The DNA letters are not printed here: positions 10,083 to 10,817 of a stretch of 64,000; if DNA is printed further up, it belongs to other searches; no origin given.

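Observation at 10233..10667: Small acidic protein of unknown function co-transcribed as the last gene of the glycogen operon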

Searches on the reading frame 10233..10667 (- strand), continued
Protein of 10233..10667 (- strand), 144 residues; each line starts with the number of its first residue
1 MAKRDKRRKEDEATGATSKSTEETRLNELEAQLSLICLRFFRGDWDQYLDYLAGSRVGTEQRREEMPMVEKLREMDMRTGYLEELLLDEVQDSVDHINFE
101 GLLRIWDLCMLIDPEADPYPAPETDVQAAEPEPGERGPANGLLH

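Call 28: find_related_loci(query=A1, collection=genome_contigs, flank=10000)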
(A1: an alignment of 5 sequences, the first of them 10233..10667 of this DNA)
Query A1 (144 aa) in genome_contigs; peptide patterns used: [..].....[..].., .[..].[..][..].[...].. (x = any residue, [..] = any of these).
50 stretches matched a pattern; 14 encode a relative of the query (tblastn E <= 1e-3); 14 distinct loci.
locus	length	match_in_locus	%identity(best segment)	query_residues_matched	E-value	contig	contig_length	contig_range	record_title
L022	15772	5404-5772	64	1-122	5e-55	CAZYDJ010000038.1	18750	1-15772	MAG TPA_asm: uncultured Fibrobacteraceae bacterium isolate binchicken_co42_403 genome assembly, contig: NODE_3895_length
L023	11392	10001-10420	59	1-139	5e-50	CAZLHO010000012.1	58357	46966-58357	MAG TPA_asm: uncultured Fibrobacteraceae bacterium isolate binchicken_co42_141 genome assembly, contig: NODE_361_length_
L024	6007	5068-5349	57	26-119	3e-36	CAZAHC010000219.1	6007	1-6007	MAG TPA_asm: uncultured Fibrobacteraceae bacterium isolate binchicken_co65_483 genome assembly, contig: NODE_46624_lengt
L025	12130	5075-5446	46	2-130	3e-34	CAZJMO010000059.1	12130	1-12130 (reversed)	MAG TPA_asm: uncultured Fibrobacteraceae bacterium isolate binchicken_co42_410 genome assembly, contig: NODE_8213_length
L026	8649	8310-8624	52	26-130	2e-33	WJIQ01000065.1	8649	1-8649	MAG: bacterium isolate Bin_270 k141_337335, whole genome shotgun sequence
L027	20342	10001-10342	52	26-134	1e-33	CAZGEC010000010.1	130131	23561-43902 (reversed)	MAG TPA_asm: uncultured Fibrobacteraceae bacterium isolate binchicken_co150_468 genome assembly, contig: NODE_148_length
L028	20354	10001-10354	50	2-120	5e-33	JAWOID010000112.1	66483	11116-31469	MAG: Candidatus Krumholzibacteriia bacterium isolate CWP5-2.bin.118 k191_3698684, whole genome shotgun sequence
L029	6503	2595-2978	44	2-131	1e-32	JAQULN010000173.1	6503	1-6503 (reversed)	MAG: Candidatus Krumholzibacteriia bacterium isolate STD1_131 NODE_41142_length_6503_cov_2.156838_Sandtown_D1, whole gen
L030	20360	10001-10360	48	22-140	5e-33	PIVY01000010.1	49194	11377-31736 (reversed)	MAG: bacterium isolate Glo_17 GloG15_CONTIG647, whole genome shotgun sequence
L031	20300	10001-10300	50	21-120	8e-32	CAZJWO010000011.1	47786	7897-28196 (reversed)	MAG TPA_asm: uncultured Fibrobacteraceae bacterium isolate binchicken_co43_63 genome assembly, contig: NODE_985_length_4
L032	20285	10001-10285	52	26-120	2e-31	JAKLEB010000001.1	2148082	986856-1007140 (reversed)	MAG: Candidatus Krumholzibacteriota bacterium isolate RA.bin123 RA.bin123_1, whole genome shotgun sequence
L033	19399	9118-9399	53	26-119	6e-31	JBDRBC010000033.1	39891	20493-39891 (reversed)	MAG: bacterium isolate MEGAHIT-group-1.1038 k141_7104741, whole genome shotgun sequence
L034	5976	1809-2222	42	1-133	3e-31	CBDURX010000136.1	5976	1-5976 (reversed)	MAG TPA_asm: uncultured bacterium isolate SRR22302364_binner13_Refined_49 genome assembly, contig: ERZ25073603.9928, who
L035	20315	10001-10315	48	26-130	1e-30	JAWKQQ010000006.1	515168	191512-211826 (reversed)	MAG: Candidatus Krumholzibacteriia bacterium isolate ABC2.80 ABC2.80.fa-6, whole genome shotgun sequence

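Call 36: find_homologous_proteins(query=A4, max_evalue=0.01)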
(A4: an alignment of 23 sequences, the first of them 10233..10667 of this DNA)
Query A4 (23 sequences) (144 aa, profile of the alignment): 9 proteins with E <= 0.01 among 2697 candidates.
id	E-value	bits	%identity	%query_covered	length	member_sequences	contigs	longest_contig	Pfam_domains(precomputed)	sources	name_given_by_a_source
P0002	3.5e-53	197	64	85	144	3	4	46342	-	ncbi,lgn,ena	-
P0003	4.3e-52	194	66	83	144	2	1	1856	-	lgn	-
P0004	6.1e-51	190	59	97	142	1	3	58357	-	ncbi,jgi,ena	-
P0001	1.7e-48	182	100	100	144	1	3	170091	-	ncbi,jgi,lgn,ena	-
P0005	1.1e-45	173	62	85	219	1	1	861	-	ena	-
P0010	5.7e-32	128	30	63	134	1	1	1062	-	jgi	jgi:hypothetical protein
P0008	3.9e-29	119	41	48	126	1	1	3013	-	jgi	jgi:hypothetical protein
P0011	1.4e-28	117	33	61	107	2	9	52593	-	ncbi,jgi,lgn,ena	-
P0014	5.9e-28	115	30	70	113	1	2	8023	-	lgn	-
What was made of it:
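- Tried and rejected: The third word-indexed protein search, with a 23-sequence profile, returned no additional members (call 36).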

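Call 42: search_protein_families(library=pfam, proteins=[L030:654-3695:+, L030:3861-4853:+, L030:6250-8097:+, L030:10511-12844:-, L030:12841-13443:-, L030:10472-11527:+], max_evalue=0.001)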
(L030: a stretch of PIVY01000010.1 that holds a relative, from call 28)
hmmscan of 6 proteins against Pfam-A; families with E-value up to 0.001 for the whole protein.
L030:654-3695:+ (1013 aa): 1 family
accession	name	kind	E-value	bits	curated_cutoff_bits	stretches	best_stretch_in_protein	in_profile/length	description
PF13860.13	FlgD_ig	-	1.7e-06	28.4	27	1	946-994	21-69/79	FlgD Ig-like domain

L030:3861-4853:+ (330 aa): 5 families
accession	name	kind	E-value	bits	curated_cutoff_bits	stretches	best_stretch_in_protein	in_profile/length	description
PF01087.27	GalP_UDP_transf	-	4.6e-16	60.2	22.1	1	91-170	105-184/184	Galactose-1-phosphate uridyl transferase, N-terminal domain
PF16268.10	DUF4921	-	4.4e-11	42.8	28.5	1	125-314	206-389/425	Domain of unknown function (DUF4921)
PF01230.28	HIT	-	1.2e-08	35.9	21.5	1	202-291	5-95/98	HIT domain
PF02744.22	GalP_UDP_tr_C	-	2.9e-08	34.1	29.2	1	177-286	2-117/165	Galactose-1-phosphate uridyl transferase, C-terminal domain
PF16285.10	DUF4931_N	-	2.8e-05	24.6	24.1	1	85-164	42-119/124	Domain of unknown function (DUF4931) N-terminal domain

L030:6250-8097:+ (615 aa): 5 families
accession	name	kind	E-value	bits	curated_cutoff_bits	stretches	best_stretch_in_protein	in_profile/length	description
PF02518.31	HATPase_c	-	5e-25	88.5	26.4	1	506-607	5-110/111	Histidine kinase-, DNA gyrase B-, and HSP90-like ATPase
PF00512.31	HisKA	-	1.7e-15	57.2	26.9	1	396-456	3-62/66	His Kinase A (phospho-acceptor) domain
PF13492.12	GAF_3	-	1.5e-06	29.1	27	1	274-357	53-128/129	GAF domain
PF01590.32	GAF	-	1e-05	26.5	22.4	1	278-356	55-133/133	GAF domain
PF13185.12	GAF_2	-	1.8e-05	25.4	28.6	1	273-357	53-136/136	GAF domain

L030:10511-12844:- (777 aa): 7 families
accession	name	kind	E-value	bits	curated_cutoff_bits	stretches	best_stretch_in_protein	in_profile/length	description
PF12034.13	YfbK_C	-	1.6e-31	110.4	25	1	593-743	1-158/184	Uncharacterized protein YfbK, C-terminal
PF00092.34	VWA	-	6.4e-21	75.8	23.8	1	418-584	2-169/174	von Willebrand factor type A domain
PF13519.12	VWA_2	-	1.4e-17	64.7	27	1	418-522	1-106/107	von Willebrand factor type A domain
PF12450.13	vWF_A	-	6.3e-17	61.8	25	1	314-399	7-93/94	von Willebrand factor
PF13620.12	CarboxypepD_reg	-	1.5e-16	60.9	32.3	1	141-216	2-81/82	Carboxypeptidase regulatory-like domain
PF13715.12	CarbopepD_reg_2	-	8.9e-16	58.1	32.2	1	142-218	2-78/88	CarboxypepD_reg-like domain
PF13768.12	VWA_3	-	1.8e-10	41.5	27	1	417-575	2-154/155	von Willebrand factor type A domain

L030:12841-13443:- (200 aa): 3 families
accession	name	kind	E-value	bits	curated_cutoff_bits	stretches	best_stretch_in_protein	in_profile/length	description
PF08281.18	Sigma70_r4_2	-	6.6e-14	51.7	25.7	1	133-184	3-54/54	Sigma-70, region 4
PF04542.20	Sigma70_r2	-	7.5e-10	38.9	24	1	38-97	9-70/71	Sigma-70 region 2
PF04545.22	Sigma70_r4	-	3e-09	36.7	24.1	1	137-186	1-50/50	Sigma-70, region 4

L030:10472-11527:+ (351 aa): 0 families

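Call 43: predict_structure(alignment_id=A5)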
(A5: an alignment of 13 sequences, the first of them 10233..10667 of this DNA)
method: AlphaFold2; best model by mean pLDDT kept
length: 144 residues; sequences in the alignment: 13
mean_pLDDT: 78.8   pTM: 0.55
mean pLDDT of the five models: 78.8, 77.5, 77.1, 76.9, 75.8
residues with pLDDT >= 90: 60; 70-90: 38; 50-70: 33; < 50: 13
segments of 3 or more residues with pLDDT < 50: 1-3, 14-20
pLDDT, mean of each block of 10 residues (from residue 1): 52 47 78 94 95 94 95 93 88 90 90 85 59 56 47
secondary structure, 60 per line:
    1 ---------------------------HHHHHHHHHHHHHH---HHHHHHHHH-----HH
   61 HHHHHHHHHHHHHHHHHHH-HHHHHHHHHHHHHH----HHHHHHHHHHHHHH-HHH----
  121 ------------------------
elements in order: H28-41 H45-53 H59-79 H81-94 H99-112
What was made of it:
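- AF2 with a 13-sequence alignment gives pLDDT 78.8, core >90, five helices and disordered ends (call 43). The predicted fold is confident (call 43).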

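Call 49: fold_search(model_id=the predicted structure, library=pdb)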
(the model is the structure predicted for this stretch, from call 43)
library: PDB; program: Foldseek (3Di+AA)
matches with E <= 10: 15; with E <= 0.001: 0
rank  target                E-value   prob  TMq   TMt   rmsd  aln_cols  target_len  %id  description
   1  5n9y_A                1.8e+00  0.09  0.20  0.10  16.2        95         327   18  The full-length structure of ZntB (released 2017-11-15)
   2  8y0x_SR               2.9e+00  0.08  0.27  0.29  19.0       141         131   10  Dormant ribosome with SERBP1 (released 2024-02-07)
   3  7tdz_M                4.3e+00  0.04  0.17  0.05  23.3       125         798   12  Cryo-EM model of protomer of the cytoplasmic ring of the nuclear pore complex from Xenopus laevis (released 2022-06-22)
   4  1s7o_B                5.2e+00  0.06  0.21  0.27  11.3       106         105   16  Crystal structure of putative DNA binding protein SP_1288 from Streptococcus pygenes (released 2004-06-29)
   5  8tmc_E                5.6e+00  0.02  0.15  0.08  19.7       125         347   11  Cryo-EM structure of CorA in complex with conformation-specific synthetic antibody C12 and 20 mM MgCl2, State MG20-2 (released 2025-02-12)
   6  8bmw_A                5.9e+00  0.06  0.23  0.26  14.2       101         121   16  SsoCsm (released 2023-03-01)
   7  1s7o_C                6.8e+00  0.04  0.21  0.26  10.5        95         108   14  Crystal structure of putative DNA binding protein SP_1288 from Streptococcus pygenes (released 2004-06-29)
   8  6nly_A                7.7e+00  0.08  0.23  0.19   7.9        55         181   22  Fragment of human mitochondrial Alanyl-tRNA Synthetase C-Ala domain (released 2020-01-15)
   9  2ynq_B                8.8e+00  0.07  0.23  0.22   7.3        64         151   12  Crystal Structure of Geobacillus thermodenitrificans EssB extracellular fragment (released 2012-12-05)
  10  8jnt                  8.8e+00  0.05  0.22  0.34   6.5        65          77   14  RxLR effector RxLR19 from Phytophthora capsici (released 2024-06-12)
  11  1xsv_A                8.8e+00  0.04  0.22  0.27  11.3        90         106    8  X-ray crystal structure of conserved hypothetical UPF0122 protein SAV1236 from Staphylococcus aureus subsp. aureus Mu5 (released 2004-10-26)
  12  1s7o_A                8.8e+00  0.03  0.21  0.26  10.6        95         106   14  Crystal structure of putative DNA binding protein SP_1288 from Streptococcus pygenes (released 2004-06-29)
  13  8a3u                  9.4e+00  0.02  0.17  0.09  11.1        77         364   14  Crystal structure of a chimeric LOV-Histidine kinase SB2F1 (symmetrical variant, trigonal form with short c-axis) (released 2023-12-20)
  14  9dsx_D                1.0e+01  0.04  0.18  0.08   9.9        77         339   22  Crystal structure of the complex of M. tuberculosis PheRS with cognate precursor tRNA and fragment DDD00107555 (released 2025-06-04)
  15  6x89_A5               1.0e+01  0.02  0.21  0.24  21.4       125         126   17  Vigna radiata mitochondrial complex I* (released 2020-09-02)
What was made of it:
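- On Any solved structure or fold: Best Foldseek PDB E 1.8 (call 49).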

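Call 50: search_solved_structures(query=A4, max_evalue=10)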
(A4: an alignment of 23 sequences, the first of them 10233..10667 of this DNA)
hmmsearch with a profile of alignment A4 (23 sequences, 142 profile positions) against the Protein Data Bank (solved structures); distinct sequences matched with E-value up to 10: 7.
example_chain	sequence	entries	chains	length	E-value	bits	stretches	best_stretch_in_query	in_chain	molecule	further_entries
6mcc_C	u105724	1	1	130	0.2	14.6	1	48-91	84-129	Anti-CRISPR AcrIIA2 Homolog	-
9iho_W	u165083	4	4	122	0.38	13.7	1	48-114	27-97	BA75_04796T0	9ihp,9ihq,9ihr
2pdo_A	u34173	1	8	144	0.72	12.8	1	99-126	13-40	Acetyltransferase ypeA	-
4qus_A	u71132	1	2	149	0.78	12.7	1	99-126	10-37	Acetyltransferase YpeA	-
4qvt_A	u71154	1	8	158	0.85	12.6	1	99-126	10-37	Acetyltransferase YpeA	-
3u02_A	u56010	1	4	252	1.6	11.6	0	80-106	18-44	Putative transcription-associated protein TFIIS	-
5cqr_A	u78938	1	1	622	2.6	11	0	48-82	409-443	Elongator complex protein 1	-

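Call 62: search_protein_families(library=phrogs, proteins=[window:10233-10667:-, P0011, P0008], max_evalue=1)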
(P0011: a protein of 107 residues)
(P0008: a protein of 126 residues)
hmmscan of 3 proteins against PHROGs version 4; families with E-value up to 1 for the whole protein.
window:10233-10667:- (144 aa): 2 families
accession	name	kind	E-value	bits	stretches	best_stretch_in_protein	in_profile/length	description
phrog_24395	-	unknown function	0.2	12.6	1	35-66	9-40/55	-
phrog_1073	-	unknown function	0.36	11.3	1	65-84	143-162/175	-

P0011 (107 aa): 0 families

P0008 (126 aa): 0 families
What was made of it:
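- On Any curated protein family (Pfam-A, NCBIfam, PHROGs): The best PHROGs hit had E 0.2 (call 62).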

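Call 64: find_related_loci(query=A3, collection=metagenome_contigs, flank=6000)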
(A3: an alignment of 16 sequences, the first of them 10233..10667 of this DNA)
Query A3 (144 aa) in metagenome_contigs; peptide patterns used: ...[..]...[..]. (x = any residue, [..] = any of these).
15 stretches matched a pattern; 15 encode a relative of the query (tblastn E <= 1e-3); 15 distinct loci.
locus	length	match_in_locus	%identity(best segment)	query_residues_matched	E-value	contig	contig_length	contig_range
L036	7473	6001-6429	48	1-144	9e-40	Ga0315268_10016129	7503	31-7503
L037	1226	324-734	52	8-133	1e-40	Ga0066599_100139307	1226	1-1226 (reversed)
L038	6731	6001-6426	47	1-144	3e-35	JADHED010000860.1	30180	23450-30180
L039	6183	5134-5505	43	2-130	7e-34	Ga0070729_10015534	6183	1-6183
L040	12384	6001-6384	44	2-131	4e-33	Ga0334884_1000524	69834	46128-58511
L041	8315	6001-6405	43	1-133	5e-33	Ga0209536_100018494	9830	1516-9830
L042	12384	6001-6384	44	2-131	4e-33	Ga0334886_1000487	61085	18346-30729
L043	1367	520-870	45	3-119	7e-33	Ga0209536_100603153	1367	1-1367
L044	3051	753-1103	49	24-140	1e-32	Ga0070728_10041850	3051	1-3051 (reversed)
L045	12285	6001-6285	52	26-120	1e-31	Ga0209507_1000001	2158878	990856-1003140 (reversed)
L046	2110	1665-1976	50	17-120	2e-31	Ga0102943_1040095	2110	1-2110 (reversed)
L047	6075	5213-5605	42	6-133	5e-31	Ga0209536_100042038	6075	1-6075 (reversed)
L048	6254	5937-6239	48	2-107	6e-30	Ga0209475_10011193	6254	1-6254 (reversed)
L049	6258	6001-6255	55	26-110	4e-28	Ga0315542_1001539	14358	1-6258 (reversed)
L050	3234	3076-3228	67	26-76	6e-19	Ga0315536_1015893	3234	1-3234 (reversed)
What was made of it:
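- Checked: about 30 further loci (calls 28, 64);
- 14 genome loci and 15 metagenome loci (calls 28, 64).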

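Call 67: search_protein_families(library=pfam, proteins=[L021:3-1244:+, L021:1892-2113:+, L021:2368-2592:+, L014:2166-2741:+, L030:8174-8542:+], max_evalue=0.01)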
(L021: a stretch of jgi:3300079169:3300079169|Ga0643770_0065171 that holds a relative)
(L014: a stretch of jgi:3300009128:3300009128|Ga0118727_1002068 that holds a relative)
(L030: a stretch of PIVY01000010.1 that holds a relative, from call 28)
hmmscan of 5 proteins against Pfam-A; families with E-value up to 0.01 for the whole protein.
L021:3-1244:+ (413 aa): 3 families
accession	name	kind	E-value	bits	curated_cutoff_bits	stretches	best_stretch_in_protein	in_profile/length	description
PF00270.35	DEAD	-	2.5e-17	63.5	26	1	1-142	27-165/167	DEAD/DEAH box helicase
PF00271.37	Helicase_C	-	4e-17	62.9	23.5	1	181-290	5-110/110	Helicase conserved C-terminal domain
PF16124.10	RecQ_Zn_bind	-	0.0084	17.3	25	0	319-396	14-63/66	RecQ zinc-binding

L021:1892-2113:+ (73 aa): 0 families

L021:2368-2592:+ (74 aa): 0 families

L014:2166-2741:+ (191 aa): 0 families

L030:8174-8542:+ (122 aa): 2 families
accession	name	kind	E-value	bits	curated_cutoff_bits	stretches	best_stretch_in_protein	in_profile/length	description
PF00072.30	Response_reg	-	3.2e-26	92.1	30.2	1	4-111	1-110/111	Response regulator receiver domain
PF23198.2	PDE8A_N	-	0.0057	17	29.6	1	22-70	31-79/147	PDE8A-like, N-terminal domain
